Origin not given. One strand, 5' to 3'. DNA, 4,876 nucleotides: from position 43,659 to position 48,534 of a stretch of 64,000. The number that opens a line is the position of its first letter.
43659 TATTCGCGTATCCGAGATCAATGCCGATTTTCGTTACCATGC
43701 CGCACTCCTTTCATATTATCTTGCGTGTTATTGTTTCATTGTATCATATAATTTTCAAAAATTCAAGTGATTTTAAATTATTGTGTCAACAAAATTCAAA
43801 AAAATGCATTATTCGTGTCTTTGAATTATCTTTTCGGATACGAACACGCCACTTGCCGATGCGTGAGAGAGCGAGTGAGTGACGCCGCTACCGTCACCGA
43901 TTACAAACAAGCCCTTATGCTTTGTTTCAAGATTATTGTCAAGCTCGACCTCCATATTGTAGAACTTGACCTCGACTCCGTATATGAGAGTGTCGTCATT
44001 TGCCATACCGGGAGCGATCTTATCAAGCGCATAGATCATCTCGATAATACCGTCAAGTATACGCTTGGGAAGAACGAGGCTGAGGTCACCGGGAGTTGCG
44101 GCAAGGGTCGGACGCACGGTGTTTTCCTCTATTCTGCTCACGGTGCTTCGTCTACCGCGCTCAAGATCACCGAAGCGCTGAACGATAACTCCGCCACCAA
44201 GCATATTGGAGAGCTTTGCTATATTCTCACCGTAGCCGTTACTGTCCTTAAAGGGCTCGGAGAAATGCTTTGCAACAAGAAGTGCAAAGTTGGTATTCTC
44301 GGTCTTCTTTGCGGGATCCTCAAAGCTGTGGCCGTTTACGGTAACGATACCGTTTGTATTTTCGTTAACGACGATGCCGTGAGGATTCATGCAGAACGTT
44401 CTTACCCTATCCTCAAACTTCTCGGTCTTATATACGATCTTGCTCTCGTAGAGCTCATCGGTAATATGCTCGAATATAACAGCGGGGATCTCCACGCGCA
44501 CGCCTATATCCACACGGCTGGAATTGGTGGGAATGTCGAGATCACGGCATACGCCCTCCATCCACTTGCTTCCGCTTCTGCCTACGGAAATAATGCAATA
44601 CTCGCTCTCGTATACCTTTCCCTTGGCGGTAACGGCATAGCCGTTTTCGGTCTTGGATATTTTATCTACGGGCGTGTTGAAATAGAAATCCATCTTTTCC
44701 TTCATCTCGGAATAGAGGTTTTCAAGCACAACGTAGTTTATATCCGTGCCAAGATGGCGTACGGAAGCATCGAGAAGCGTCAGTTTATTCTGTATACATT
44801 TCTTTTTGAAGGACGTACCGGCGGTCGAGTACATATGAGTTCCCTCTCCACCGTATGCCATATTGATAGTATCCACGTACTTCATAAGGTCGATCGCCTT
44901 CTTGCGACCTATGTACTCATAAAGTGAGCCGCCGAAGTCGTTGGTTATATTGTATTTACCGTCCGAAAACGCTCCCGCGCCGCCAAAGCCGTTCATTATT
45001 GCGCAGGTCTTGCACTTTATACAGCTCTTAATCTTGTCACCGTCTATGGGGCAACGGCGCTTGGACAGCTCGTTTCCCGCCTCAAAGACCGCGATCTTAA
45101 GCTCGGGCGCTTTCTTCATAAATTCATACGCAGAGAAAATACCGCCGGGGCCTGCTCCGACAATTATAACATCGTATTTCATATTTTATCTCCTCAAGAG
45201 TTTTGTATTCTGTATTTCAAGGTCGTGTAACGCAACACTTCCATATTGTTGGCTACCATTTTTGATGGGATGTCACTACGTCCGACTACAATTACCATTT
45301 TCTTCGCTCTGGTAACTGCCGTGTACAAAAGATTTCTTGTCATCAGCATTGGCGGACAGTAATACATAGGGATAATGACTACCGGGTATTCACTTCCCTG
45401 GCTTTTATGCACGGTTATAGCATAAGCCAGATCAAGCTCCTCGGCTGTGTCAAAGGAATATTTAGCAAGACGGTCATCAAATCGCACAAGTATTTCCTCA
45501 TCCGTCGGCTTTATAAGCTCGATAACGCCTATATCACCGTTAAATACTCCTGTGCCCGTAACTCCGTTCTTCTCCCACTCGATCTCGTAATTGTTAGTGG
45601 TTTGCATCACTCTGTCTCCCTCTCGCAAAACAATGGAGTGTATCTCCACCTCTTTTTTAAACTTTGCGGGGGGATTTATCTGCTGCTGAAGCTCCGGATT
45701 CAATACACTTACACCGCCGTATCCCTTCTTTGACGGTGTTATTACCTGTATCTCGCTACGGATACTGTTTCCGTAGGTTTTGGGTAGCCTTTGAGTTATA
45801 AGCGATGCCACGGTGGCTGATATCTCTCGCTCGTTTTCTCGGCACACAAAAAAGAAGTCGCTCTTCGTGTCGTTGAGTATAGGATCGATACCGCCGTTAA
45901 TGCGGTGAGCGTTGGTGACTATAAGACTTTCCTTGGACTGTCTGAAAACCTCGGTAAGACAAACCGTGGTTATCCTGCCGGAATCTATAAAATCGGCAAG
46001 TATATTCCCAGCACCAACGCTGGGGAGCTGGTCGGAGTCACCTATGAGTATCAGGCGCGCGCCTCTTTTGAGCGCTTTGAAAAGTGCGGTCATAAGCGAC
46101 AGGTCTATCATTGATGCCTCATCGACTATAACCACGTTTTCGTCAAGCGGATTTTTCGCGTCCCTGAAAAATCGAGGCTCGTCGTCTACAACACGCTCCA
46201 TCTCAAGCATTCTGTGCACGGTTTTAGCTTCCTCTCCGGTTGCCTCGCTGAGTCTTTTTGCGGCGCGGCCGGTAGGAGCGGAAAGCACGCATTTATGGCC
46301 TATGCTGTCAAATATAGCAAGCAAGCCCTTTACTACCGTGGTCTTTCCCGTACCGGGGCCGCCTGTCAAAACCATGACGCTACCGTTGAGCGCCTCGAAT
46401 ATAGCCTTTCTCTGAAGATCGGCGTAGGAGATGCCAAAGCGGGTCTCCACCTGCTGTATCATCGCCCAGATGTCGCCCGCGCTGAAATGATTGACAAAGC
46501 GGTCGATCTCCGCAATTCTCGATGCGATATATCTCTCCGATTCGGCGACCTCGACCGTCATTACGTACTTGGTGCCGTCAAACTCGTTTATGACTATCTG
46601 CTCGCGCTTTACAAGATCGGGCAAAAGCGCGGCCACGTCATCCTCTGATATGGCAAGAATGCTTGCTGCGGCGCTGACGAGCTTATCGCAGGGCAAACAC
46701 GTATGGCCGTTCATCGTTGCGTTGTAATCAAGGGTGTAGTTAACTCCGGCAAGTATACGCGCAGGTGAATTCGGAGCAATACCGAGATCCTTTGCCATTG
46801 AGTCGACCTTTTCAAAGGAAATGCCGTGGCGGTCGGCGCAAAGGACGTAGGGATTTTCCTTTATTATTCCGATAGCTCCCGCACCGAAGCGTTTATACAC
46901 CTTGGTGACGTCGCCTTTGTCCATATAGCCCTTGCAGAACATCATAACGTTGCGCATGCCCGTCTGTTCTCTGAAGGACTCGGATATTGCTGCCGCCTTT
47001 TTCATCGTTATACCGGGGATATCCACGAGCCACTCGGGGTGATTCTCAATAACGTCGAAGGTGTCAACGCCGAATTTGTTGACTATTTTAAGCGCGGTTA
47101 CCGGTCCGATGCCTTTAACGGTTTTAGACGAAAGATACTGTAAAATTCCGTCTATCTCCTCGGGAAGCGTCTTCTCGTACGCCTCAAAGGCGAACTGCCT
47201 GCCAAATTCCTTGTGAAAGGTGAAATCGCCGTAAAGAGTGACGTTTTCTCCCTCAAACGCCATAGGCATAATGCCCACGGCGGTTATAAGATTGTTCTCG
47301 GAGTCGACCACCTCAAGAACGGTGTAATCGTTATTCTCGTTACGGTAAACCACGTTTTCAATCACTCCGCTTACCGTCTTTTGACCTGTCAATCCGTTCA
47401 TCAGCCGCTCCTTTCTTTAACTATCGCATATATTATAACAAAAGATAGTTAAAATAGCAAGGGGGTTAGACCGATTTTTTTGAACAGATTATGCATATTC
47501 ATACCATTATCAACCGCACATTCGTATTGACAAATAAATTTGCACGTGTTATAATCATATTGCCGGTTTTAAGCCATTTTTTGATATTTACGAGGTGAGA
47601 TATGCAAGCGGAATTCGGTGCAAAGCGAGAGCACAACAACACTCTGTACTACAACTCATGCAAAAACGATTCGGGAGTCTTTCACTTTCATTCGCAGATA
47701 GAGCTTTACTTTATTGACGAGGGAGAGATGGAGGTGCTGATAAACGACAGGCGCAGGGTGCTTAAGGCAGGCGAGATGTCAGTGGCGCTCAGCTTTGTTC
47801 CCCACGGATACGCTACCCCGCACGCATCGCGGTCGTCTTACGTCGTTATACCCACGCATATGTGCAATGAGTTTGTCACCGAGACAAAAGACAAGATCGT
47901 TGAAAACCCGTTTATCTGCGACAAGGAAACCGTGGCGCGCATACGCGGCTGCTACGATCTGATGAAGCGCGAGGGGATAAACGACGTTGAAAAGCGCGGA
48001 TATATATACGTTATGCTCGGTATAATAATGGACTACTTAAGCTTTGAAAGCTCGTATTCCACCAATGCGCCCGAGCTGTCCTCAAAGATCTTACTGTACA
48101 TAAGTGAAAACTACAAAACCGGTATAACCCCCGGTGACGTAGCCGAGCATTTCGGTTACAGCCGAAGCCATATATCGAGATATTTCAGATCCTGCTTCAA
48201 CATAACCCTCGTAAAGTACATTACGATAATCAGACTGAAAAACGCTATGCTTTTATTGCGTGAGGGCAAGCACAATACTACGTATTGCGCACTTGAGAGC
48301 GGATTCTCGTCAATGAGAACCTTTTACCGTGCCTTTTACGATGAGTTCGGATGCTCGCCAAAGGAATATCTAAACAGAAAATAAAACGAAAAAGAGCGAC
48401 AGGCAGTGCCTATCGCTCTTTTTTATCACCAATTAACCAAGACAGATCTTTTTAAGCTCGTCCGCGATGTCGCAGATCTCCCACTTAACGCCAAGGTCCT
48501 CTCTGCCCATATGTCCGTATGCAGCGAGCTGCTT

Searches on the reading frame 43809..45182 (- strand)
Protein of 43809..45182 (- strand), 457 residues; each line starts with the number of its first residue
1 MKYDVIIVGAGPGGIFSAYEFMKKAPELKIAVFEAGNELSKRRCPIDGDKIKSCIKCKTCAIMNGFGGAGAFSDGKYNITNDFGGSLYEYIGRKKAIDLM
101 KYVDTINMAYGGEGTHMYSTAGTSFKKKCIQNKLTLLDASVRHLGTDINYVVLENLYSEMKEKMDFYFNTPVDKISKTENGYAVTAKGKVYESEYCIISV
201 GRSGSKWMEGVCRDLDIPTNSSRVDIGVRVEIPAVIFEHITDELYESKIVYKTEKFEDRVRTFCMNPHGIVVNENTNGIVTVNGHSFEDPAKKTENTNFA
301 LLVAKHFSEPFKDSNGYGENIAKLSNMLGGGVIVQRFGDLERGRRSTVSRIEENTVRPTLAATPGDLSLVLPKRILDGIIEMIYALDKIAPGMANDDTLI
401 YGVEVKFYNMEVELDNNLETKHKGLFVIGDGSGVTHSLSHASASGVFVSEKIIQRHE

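Call 45: search_protein_families(library=pfam, proteins=[window:43809-45182:-], max_evalue=0.00001)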
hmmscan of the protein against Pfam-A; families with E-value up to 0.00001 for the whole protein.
window:43809-45182:- (457 aa): 4 families
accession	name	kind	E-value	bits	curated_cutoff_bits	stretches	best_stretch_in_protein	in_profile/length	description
PF21688.3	FAD-depend_C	-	6.2e-12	46.6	27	1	248-405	35-195/197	FAD-dependent protein, C-terminal domain-like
PF07992.20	Pyr_redox_2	-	1.8e-11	44.5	26.1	0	3-46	1-42/291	Pyridine nucleotide-disulphide oxidoreductase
PF13738.12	Pyr_redox_3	-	1e-06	28.7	30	0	162-202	94-134/305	Pyridine nucleotide-disulphide oxidoreductase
PF01946.23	Thi4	-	3.5e-06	26.9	26.2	1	2-35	17-49/235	Thi4 family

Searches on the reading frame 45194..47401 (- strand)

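Call 45: search_protein_families(library=pfam, proteins=[window:45194-47401:-], max_evalue=0.00001)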
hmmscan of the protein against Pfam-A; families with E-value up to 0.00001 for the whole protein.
window:45194-47401:- (735 aa): 9 families
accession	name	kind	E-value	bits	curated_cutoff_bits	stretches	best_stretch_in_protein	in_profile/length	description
PF13245.12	AAA_19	-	5.6e-43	146.8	25.1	1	330-463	1-133/134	AAA domain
PF13604.12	AAA_30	-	3.7e-41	141.4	27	1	327-504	3-171/191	AAA domain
PF14490.11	HHH_RecD2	-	6.1e-32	109.8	27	1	145-235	1-92/92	ATP-dependent RecD2 DNA helicase HHH domain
PF23139.1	OB_YrrC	-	2.4e-21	75.9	27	1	8-80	2-76/76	ATP-dependent DNA helicase YrrC, OB-fold domain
PF18335.7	SH3_13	-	3.9e-20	71.8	41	1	567-641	1-65/65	ATP-dependent RecD-like DNA helicase SH3 domain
PF13538.12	UvrD_C_2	-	4e-19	68.7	27.4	1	658-706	1-52/52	UvrD-like helicase C-terminal domain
PF01443.25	Viral_helicase1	-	1.7e-11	44.9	21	0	652-705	171-226/228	Viral superfamily 1 RNA helicase core domain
PF13086.12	AAA_11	-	2.3e-11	44.4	27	0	328-406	4-91/257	AAA domain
PF14520.12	HHH_5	-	2.2e-07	31.7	27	1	94-145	6-57/57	Helix-hairpin-helix domain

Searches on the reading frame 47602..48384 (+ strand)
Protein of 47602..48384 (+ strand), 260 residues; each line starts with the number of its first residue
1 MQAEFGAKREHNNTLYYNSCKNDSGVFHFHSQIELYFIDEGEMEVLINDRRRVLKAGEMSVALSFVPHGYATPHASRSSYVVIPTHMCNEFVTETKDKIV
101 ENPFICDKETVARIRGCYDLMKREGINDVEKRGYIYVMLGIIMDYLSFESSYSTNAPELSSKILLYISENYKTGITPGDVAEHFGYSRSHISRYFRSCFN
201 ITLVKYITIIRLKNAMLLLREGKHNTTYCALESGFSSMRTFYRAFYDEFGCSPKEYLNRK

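Call 7: search_protein_families(library=pfam, proteins=[window:47602-48384:+], max_evalue=0.001)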
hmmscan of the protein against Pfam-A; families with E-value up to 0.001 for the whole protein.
window:47602-48384:+ (260 aa): 4 families
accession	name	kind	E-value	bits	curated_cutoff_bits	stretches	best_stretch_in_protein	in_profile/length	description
PF12833.13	HTH_18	-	8e-20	71.4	33.6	1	181-259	2-80/80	Helix-turn-helix domain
PF00165.29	HTH_AraC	-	7.8e-12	45.5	26.6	2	167-208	1-42/42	Bacterial regulatory helix-turn-helix proteins, AraC family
PF07883.17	Cupin_2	-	8.9e-07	29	27.2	1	24-82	10-68/70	Cupin domain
PF02311.25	AraC_binding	-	0.0006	20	21.1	1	27-80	18-71/135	AraC-like ligand binding domain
